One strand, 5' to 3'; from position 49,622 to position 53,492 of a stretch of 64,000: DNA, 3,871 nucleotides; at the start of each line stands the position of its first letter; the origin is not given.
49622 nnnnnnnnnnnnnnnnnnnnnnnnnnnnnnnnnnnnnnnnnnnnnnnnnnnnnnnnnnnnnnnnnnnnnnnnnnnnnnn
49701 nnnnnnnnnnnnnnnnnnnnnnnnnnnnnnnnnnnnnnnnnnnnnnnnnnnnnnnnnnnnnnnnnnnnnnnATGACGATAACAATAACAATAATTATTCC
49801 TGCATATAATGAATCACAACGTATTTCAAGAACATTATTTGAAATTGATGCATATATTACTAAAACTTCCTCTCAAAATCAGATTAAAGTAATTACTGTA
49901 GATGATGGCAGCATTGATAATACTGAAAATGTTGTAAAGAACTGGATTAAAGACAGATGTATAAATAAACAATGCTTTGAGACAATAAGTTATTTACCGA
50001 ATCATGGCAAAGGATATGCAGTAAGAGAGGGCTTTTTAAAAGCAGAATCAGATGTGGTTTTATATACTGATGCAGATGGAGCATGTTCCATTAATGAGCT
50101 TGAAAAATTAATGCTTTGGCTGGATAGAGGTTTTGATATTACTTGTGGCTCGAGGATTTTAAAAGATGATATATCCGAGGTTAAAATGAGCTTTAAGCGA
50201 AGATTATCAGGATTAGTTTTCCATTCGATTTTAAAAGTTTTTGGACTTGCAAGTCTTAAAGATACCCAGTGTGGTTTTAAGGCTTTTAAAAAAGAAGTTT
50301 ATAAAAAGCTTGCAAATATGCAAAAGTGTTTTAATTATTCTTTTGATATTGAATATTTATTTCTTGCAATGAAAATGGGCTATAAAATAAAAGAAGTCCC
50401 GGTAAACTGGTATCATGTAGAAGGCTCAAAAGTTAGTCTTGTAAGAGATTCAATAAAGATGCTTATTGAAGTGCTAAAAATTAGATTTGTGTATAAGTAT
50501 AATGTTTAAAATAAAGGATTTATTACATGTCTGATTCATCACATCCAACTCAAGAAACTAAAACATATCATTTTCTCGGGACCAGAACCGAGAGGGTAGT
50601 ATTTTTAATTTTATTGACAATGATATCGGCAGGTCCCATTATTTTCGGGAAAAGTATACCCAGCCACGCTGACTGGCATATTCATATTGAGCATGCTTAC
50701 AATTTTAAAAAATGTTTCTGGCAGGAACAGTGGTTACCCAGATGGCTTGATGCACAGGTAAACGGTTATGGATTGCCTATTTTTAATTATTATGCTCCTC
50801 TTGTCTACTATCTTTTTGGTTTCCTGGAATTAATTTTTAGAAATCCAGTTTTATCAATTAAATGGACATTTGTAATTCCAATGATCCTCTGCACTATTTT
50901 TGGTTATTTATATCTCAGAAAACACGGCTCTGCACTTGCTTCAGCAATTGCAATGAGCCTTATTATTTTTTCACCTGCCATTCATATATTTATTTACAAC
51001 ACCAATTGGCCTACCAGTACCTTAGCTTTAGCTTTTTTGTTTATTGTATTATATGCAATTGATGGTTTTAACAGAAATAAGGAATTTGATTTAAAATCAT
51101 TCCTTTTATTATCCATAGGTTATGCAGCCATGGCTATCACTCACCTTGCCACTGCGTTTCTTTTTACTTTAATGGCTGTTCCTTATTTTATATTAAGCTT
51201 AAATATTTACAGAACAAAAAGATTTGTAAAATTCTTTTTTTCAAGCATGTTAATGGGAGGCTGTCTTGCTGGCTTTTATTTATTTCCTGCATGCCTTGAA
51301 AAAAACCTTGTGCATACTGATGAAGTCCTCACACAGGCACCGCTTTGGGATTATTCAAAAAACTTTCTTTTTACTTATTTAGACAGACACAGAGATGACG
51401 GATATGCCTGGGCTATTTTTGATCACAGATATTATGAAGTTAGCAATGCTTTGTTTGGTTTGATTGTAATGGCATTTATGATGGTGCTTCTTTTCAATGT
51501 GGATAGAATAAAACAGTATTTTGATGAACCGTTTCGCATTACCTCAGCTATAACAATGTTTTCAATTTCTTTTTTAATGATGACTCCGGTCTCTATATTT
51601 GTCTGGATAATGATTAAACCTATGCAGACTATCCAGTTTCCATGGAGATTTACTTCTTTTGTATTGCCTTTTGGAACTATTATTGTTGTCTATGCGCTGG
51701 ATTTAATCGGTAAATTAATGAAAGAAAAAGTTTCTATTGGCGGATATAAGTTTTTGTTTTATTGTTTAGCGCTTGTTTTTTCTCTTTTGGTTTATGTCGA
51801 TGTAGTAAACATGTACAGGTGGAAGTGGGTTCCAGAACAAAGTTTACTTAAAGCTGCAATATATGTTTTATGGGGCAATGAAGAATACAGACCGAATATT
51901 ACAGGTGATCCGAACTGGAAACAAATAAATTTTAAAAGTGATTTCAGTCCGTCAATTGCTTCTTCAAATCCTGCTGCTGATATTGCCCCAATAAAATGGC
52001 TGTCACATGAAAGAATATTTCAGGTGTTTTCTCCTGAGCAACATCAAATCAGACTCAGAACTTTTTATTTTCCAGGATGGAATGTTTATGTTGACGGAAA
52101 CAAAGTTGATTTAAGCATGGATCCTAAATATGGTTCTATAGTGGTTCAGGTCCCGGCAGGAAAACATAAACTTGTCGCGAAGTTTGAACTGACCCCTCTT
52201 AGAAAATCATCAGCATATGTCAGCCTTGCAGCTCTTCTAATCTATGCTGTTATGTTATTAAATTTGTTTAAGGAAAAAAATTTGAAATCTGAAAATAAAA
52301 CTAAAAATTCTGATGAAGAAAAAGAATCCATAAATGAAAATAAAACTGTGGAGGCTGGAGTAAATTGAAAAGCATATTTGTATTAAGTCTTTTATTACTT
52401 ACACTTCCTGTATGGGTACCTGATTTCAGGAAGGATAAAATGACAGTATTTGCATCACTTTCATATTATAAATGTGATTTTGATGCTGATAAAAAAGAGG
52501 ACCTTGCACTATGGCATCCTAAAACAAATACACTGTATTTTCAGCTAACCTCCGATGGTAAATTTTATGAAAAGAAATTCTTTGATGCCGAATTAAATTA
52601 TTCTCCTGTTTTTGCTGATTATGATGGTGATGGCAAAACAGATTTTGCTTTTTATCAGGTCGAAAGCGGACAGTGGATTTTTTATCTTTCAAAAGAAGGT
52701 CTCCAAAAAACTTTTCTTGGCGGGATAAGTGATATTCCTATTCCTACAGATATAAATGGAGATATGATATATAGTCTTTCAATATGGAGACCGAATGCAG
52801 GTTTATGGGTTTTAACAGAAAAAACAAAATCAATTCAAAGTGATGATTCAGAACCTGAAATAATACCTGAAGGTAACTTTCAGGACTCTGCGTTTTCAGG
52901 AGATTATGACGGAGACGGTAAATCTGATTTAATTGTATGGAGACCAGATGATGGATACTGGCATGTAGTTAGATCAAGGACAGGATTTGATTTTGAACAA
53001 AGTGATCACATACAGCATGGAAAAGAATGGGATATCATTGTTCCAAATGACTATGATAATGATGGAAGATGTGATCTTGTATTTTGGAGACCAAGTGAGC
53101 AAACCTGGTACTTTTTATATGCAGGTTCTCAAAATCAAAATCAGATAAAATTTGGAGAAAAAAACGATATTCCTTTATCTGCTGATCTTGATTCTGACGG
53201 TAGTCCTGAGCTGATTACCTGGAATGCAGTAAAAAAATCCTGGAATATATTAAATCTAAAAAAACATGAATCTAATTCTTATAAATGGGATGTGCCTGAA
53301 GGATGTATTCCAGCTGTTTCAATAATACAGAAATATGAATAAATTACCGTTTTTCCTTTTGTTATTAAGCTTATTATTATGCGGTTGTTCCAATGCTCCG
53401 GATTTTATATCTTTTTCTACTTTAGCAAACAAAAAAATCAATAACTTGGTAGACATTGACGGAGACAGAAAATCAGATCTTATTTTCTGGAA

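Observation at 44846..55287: Cluster of four FG-GAP/VCBS-type repeat proteins, one fused to a large membrane domain and interleaved with YfhO/GT2 genes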

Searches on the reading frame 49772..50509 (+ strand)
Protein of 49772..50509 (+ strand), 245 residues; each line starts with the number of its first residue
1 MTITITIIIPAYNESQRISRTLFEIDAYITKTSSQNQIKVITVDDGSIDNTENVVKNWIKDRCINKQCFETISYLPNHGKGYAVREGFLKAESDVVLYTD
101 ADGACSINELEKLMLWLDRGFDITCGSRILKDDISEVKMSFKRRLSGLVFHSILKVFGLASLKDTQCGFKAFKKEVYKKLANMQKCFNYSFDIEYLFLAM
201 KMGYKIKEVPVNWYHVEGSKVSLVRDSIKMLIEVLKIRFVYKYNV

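Call 4: search_protein_families(library=pfam, proteins=[window:49772-50509:+], max_evalue=0.1)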
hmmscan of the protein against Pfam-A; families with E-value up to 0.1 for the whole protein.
window:49772-50509:+ (245 aa): 4 families
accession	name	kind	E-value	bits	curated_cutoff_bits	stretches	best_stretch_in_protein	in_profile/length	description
PF00535.33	Glycos_transf_2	-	1.5e-24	87.3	23.3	1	6-180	1-167/168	Glycosyl transferase family 2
PF10111.15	Glyco_tranf_2_2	-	1.4e-08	35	27.3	1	6-114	1-103/276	Glycosyltransferase like family 2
PF13641.12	Glyco_tranf_2_3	-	0.00033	21.2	27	1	5-211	3-206/230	Glycosyltransferase like family 2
PF14183.11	YwpF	-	0.012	16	28.1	1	29-80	10-61/133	YwpF-like protein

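Call 5: search_protein_families(library=ncbifam, proteins=[window:49772-50509:+], max_evalue=0.1)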
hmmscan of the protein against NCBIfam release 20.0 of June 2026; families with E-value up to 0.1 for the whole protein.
window:49772-50509:+ (245 aa): 19 families
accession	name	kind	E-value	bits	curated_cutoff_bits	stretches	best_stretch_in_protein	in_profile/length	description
NF041391.1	DPhHxTase_Halo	equivalog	3.2e-17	62.2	375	1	11-218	3-188/213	dolichyl-phosphate hexose transferase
TIGR04182.1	glyco_TIGR04182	equivalog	2.1e-16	60.2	325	1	5-236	2-216/293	S-layer glycoprotein N-glycosyltransferase AglJ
NF007986.1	PRK10714.1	equivalog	3.5e-14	52.5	529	1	5-224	8-213/316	undecaprenyl-phosphate 4-deoxy-4-formamido-L-arabinose transferase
NF047588.1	GlcsyltransPgfSStrep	equivalog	1.2e-13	51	500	1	4-192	2-179/308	glycosyltransferase PgfS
TIGR03937.1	PgaC_IcaA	equivalog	4.5e-12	45.6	422.3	1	4-104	46-137/407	poly-beta-1,6-N-acetyl-D-glucosamine synthase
NF058614.1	PPMAGASynPpgS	equivalog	3.7e-10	39.6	370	1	6-220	3-203/226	polyprenyl-phospho-N-acetylgalactosaminyl synthase PpgS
NF041875.1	EPS_EpsD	equivalog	1.8e-09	37.5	370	1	6-112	2-99/325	exopolysaccharide biosynthesis glycosyltransferase EpsD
NF010496.0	PRK13915.1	equivalog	6.1e-09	35.4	262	1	3-102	31-126/307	glucosyl-3-phosphoglycerate synthase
NF038302.1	EPS_HpsE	equivalog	1.6e-08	33.9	300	1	4-106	2-100/307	hormogonium polysaccharide biosynthesis glycosyltransferase HpsE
TIGR04242.1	nodulat_NodC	equivalog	1.3e-07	30.9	550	1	5-115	50-154/395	chitooligosaccharide synthase NodC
TIGR04283.1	glyco_like_mftF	equivalog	1.4e-07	31.4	182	1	5-108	1-88/221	TIGR04283 family arsenosugar biosynthesis glycosyltransferase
NF007482.0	PRK10073.1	equivalog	2.1e-07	30.3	423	1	4-127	7-122/334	glycosyltransferase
TIGR03111.1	glyc2_xrt_Gpos1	hypoth_equivalog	2.4e-07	29.9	363.95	1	4-145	50-187/439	TIGR03111 family XrtG-associated glycosyltransferase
TIGR03965.1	mycofact_glyco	equivalog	1.2e-06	27.7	280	1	4-121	75-183/467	mycofactocin biosynthesis glycosyltransferase MftF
TIGR03469.1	HpnB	hypoth_equivalog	1.4e-06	27.6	379.25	1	4-114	45-157/386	hopene-associated glycosyltransferase HpnB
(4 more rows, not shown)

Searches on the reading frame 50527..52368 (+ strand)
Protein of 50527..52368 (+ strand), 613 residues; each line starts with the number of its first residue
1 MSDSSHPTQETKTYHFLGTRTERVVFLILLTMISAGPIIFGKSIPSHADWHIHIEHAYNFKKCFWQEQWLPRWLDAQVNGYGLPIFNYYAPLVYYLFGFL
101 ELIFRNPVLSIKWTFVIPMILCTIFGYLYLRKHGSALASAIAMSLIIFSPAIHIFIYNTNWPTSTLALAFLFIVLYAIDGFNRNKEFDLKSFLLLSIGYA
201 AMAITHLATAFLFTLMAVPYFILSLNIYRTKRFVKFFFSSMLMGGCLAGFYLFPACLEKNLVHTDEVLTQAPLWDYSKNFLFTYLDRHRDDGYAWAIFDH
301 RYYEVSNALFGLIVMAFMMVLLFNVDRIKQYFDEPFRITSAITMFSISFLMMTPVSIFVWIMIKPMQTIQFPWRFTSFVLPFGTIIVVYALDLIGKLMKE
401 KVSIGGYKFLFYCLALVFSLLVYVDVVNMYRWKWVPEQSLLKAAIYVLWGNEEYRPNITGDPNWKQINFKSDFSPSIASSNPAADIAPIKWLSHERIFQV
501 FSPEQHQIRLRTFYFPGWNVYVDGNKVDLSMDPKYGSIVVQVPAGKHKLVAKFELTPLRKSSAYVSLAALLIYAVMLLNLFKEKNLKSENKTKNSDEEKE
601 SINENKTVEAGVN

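Call 4: search_protein_families(library=pfam, proteins=[window:50527-52368:+], max_evalue=0.1)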
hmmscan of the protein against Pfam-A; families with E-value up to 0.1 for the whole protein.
window:50527-52368:+ (613 aa): 1 family
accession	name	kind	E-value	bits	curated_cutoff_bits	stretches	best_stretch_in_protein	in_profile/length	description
PF10131.15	PTPS_related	-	3.1e-12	46.2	26.4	1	86-425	1-302/621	6-pyruvoyl-tetrahydropterin synthase related domain; membrane protein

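Call 5: search_protein_families(library=ncbifam, proteins=[window:50527-52368:+], max_evalue=0.1)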
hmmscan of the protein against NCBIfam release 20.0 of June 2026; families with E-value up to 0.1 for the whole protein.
window:50527-52368:+ (613 aa): 1 family
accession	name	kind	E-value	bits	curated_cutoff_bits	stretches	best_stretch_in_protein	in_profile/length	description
NF003396.0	PRK04598.1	equivalog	0.068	13.6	121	0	110-141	5-36/81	Sec-independent protein translocase subunit TatA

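Call 83: search_solved_structures(query=A3, max_evalue=1)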
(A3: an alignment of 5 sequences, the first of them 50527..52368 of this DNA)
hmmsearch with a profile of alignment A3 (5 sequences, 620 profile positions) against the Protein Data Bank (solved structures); distinct sequences matched with E-value up to 1: 2.
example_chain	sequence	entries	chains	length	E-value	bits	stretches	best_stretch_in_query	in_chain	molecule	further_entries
9sed_A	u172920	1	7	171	0.2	13.4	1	65-153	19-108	Small-conductance mechanosensitive channel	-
6z16_G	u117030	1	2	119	0.85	11.3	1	134-182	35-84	Multisubunit Na+/H+ antiporter, G subunit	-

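Call 87: find_homologous_proteins(query=window:50527-52368:+)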
Query window:50527-52368:+ (613 aa): 186 proteins with E <= 0.001 among 8000 candidates; the best 120 are listed.
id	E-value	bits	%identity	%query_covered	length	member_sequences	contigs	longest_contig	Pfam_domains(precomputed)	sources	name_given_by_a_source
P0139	0.0e+0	1057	73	95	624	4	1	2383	PF10131.16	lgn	-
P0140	0.0e+0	1023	70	96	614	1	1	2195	PF10131.16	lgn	-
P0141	0.0e+0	1011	73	92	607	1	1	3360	PF10131.16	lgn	-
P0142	2.1e-298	1010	72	93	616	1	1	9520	PF10131.16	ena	-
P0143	2.3e-297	1006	68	99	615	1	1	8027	PF10131.16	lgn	-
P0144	1.5e-295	1000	69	99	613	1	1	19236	PF10131.16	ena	-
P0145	2.8e-295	999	69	98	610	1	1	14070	PF10131.16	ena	-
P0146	3.1e-295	999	71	96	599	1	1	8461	PF10131.16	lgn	-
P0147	6.5e-295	998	70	96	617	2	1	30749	PF10131.16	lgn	-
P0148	1.8e-292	990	70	98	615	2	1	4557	PF10131.16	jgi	-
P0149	8.4e-292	988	68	98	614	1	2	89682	PF10131.16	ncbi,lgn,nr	ncbi:MAG: hypothetical protein HY094_00020 [Candidatus Melainabacteria bacterium]|nr:hypothetical pr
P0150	4.8e-291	985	68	99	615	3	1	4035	PF10131.16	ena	-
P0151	4.1e-289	979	67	97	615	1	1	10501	PF10131.16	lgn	-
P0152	5.2e-289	978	68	98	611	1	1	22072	PF10131.16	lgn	-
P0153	8.9e-288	974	67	99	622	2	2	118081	PF10131.16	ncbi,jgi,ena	-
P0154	2.1e-285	967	66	97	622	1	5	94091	PF10131.16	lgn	-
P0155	2.2e-285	967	67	96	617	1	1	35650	PF10131.16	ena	-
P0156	8.6e-285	965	67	97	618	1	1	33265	PF10131.16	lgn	-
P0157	1.6e-284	964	65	99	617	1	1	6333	PF10131.16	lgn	-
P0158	9.3e-284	961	66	96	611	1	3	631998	PF10131.16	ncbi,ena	-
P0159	2.0e-283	960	65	99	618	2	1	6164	PF10131.16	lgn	-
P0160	2.2e-282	957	68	95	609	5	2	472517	PF10131.16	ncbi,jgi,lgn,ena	-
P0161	2.6e-282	956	67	96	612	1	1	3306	PF10131.16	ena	-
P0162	1.3e-281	954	68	93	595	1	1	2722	PF10131.16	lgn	-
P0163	3.0e-281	953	67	97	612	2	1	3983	PF10131.16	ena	-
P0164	1.0e-279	948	66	97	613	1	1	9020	PF10131.16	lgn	-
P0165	1.6e-277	941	68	94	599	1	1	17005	PF10131.16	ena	-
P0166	3.6e-277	939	63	100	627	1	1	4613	PF10131.16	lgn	-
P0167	7.2e-272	922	63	98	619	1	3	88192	PF10131.16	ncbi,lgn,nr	ncbi:MAG: hypothetical protein HYY52_02815 [Candidatus Melainabacteria bacterium]|nr:hypothetical pr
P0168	1.5e-269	914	64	96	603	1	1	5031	PF10131.16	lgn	-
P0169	4.3e-262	890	61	97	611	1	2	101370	PF10131.16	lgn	-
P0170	2.8e-260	884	61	97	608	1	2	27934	PF10131.16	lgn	-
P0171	9.1e-258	875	62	96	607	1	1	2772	PF10131.16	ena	-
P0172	3.1e-251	854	60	97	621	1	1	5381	PF10131.16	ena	-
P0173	4.2e-251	853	61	97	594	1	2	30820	PF10131.16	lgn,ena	-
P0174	1.4e-250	852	62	92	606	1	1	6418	PF10131.16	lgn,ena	-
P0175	3.1e-247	841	59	96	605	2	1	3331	PF10131.16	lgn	-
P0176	1.9e-246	838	58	96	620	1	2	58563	PF10131.16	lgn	-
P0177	7.8e-245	833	57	97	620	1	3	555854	PF10131.16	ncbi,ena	-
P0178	1.2e-241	822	57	99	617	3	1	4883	PF10131.16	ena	-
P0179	4.4e-241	820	60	92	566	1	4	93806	PF10131.16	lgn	-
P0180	6.2e-238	810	56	97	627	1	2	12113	PF10131.16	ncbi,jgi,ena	-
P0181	6.7e-238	810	57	97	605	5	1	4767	PF10131.16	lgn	-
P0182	3.4e-237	807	57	97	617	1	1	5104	PF10131.16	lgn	-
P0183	4.2e-237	807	58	96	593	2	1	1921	PF10131.16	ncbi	-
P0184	1.5e-236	805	57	96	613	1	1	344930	PF10131.16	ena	-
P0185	4.1e-236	804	57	98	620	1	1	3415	PF10131.16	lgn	-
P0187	4.1e-233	794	55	97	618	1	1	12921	PF10131.16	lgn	-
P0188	5.1e-229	780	55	98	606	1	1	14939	PF10131.16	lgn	-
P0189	6.4e-222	757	55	93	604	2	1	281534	PF10131.16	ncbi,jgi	jgi:hypothetical protein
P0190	1.0e-221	756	54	99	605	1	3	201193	PF10131.16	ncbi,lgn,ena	-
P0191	1.3e-219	749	54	97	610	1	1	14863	PF10131.16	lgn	-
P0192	1.6e-214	733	53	92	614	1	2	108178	PF10131.16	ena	-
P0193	1.5e-208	713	51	97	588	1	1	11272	PF10131.16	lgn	-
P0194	2.1e-207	709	52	95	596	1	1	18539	PF10131.16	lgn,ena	-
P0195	3.5e-206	705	51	97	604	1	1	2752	PF10131.16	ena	-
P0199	3.2e-151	523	57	65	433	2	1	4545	PF10131.16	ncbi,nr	ncbi:MAG: hypothetical protein HYR97_05315, partial [Candidatus Melainabacteria bacterium]|nr:hypoth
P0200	3.8e-31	127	25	84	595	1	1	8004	PF10131.16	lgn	-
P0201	1.5e-29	122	28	87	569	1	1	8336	PF10131.16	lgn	-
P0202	2.3e-29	121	25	85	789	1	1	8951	PF10131.16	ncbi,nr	ncbi:MAG: 6-pyruvoyl-tetrahydropterin synthase-related protein [Dehalococcoidales bacterium]|nr:6-py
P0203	7.9e-29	119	27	89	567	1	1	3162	PF10131.16,PF13231.13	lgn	-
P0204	1.7e-28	118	27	90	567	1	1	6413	PF10131.16,PF13231.13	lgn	-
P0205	2.2e-28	118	24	92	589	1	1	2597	PF10131.16,PF09586.17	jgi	jgi:hypothetical protein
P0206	4.4e-28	117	25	89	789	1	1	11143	PF10131.16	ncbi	ncbi:MAG: 6-pyruvoyl-tetrahydropterin synthase-related protein [Chloroflexota bacterium]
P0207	5.5e-28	116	26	92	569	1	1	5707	PF10131.16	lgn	-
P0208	5.6e-28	116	27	85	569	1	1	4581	PF10131.16,PF13231.13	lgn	-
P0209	5.7e-28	116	25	90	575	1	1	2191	PF10131.16,PF13231.13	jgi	jgi:hypothetical protein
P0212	1.3e-27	115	27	58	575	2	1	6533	PF10131.16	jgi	-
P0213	3.6e-27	114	23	89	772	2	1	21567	PF10131.16,PF09586.17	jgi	-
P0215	1.8e-26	111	26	92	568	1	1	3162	PF10131.16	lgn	-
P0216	2.0e-26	111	26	86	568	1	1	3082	PF10131.16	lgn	-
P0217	5.1e-26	110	26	90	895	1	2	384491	PF10131.16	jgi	jgi:hypothetical protein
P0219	1.1e-25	109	24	90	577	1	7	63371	PF10131.16,PF13231.13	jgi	-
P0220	1.4e-25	108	25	88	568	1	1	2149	PF10131.16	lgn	-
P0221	1.5e-25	108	27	89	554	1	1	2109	PF10131.16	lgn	-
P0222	2.1e-25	108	24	81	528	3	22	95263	PF10131.16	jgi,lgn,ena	-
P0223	2.6e-25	108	24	54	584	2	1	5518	PF10131.16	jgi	-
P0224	5.2e-25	107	24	92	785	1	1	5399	PF10131.16,PF09586.17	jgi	jgi:hypothetical protein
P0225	1.3e-24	105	25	93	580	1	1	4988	PF10131.16,PF13231.13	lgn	-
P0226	1.6e-24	105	26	86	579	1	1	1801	PF10131.16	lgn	-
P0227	2.5e-24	104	26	87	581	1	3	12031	PF10131.16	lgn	-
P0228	6.2e-24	103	24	89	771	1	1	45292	PF10131.16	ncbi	-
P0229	7.1e-24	103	25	91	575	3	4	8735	PF09586.17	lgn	-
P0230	8.3e-24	103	25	89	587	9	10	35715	PF10131.16,PF13231.13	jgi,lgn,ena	-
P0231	1.0e-23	102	25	91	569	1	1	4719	PF10131.16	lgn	-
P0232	1.1e-23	102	24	88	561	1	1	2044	PF10131.16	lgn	-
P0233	1.3e-23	102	25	87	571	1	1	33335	PF10131.16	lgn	-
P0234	1.7e-23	102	26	84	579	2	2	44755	PF10131.16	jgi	jgi:hypothetical protein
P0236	3.1e-23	101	24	87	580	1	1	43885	PF10131.16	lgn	-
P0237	4.5e-23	100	23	86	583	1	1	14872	PF10131.16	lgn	-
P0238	5.9e-23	100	24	88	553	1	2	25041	PF10131.16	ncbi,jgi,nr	ncbi:hypothetical protein C4577_07675 [Candidatus Parcubacteria bacterium]|nr:MAG: hypothetical prot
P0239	7.1e-23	99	27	80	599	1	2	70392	PF10131.16,PF09586.17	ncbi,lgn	-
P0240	2.5e-22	98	22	90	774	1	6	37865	PF10131.16,PF13231.13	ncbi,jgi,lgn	-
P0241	2.7e-22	98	24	87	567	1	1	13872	PF10131.16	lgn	-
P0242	4.2e-22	97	25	85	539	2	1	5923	PF10131.16,PF09586.17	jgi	-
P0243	9.1e-22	96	25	86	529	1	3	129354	PF10131.16,PF09586.17,PF13231.13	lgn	-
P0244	9.9e-22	96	25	81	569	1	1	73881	PF10131.16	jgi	jgi:hypothetical protein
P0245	1.3e-21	95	25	90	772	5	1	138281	PF10131.16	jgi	-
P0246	2.9e-21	94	25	89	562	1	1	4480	PF10131.16,PF13231.13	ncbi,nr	ncbi:MAG TPA: 6-pyruvoyl-tetrahydropterin synthase-related protein [Patescibacteria group bacterium]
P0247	3.1e-21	94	25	87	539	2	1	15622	PF10131.16,PF09586.17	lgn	-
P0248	3.9e-21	94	23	90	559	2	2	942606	PF10131.16,PF13231.13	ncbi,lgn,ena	-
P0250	5.2e-21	93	23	89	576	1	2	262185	PF10131.16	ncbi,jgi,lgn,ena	-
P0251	7.2e-21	93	24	86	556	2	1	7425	PF10131.16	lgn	-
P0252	7.8e-21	93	23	94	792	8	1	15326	PF10131.16,PF13231.13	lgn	-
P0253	3.3e-20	91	25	85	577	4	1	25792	PF10131.16,PF09586.17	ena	-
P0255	4.8e-20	90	23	87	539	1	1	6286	PF10131.16,PF09586.17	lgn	-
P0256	5.2e-20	90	24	82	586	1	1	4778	PF10131.16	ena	-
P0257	5.8e-20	90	26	86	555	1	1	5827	PF10131.16,PF09586.17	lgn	-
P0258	1.2e-19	89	23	88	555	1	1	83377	PF10131.16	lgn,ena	-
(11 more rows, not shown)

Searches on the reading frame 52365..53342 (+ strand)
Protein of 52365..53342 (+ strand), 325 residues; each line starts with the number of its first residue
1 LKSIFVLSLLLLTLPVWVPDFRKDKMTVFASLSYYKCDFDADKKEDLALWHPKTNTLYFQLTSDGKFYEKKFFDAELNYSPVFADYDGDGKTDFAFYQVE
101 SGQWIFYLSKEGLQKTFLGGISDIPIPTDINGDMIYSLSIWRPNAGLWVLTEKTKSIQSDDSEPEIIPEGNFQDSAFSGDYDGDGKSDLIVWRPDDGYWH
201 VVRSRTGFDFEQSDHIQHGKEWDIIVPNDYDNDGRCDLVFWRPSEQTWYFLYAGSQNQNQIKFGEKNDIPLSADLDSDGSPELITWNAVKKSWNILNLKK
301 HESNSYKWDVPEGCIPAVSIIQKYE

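Call 4: search_protein_families(library=pfam, proteins=[window:52365-53342:+], max_evalue=0.1)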
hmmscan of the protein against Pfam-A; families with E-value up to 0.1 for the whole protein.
window:52365-53342:+ (325 aa): 4 families
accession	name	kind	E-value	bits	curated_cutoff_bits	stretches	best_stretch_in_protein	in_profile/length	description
PF13517.12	FG-GAP_3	-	6e-20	72.1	26.9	3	38-95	1-60/61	FG-GAP-like repeat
PF01839.29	FG-GAP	-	1.9e-10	40.8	22.1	2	176-191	5-20/37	FG-GAP repeat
PF12256.14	TcdB_toxin_midN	-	0.00013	21.8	24.8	0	180-201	34-55/181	Insecticide toxin TcdB middle/N-terminal region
PF21318.3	BRCA2DBD_OB2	-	0.082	13.1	27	0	135-150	15-30/66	BRCA2, OB2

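Call 5: search_protein_families(library=ncbifam, proteins=[window:52365-53342:+], max_evalue=0.1)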
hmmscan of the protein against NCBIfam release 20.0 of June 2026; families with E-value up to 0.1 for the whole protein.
window:52365-53342:+ (325 aa): 1 family
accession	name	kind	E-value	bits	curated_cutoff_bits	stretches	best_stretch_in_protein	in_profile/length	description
NF047780.1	LIC12708_fam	subfamily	0.094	11.5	150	0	24-115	248-330/391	LIC_12708 family protein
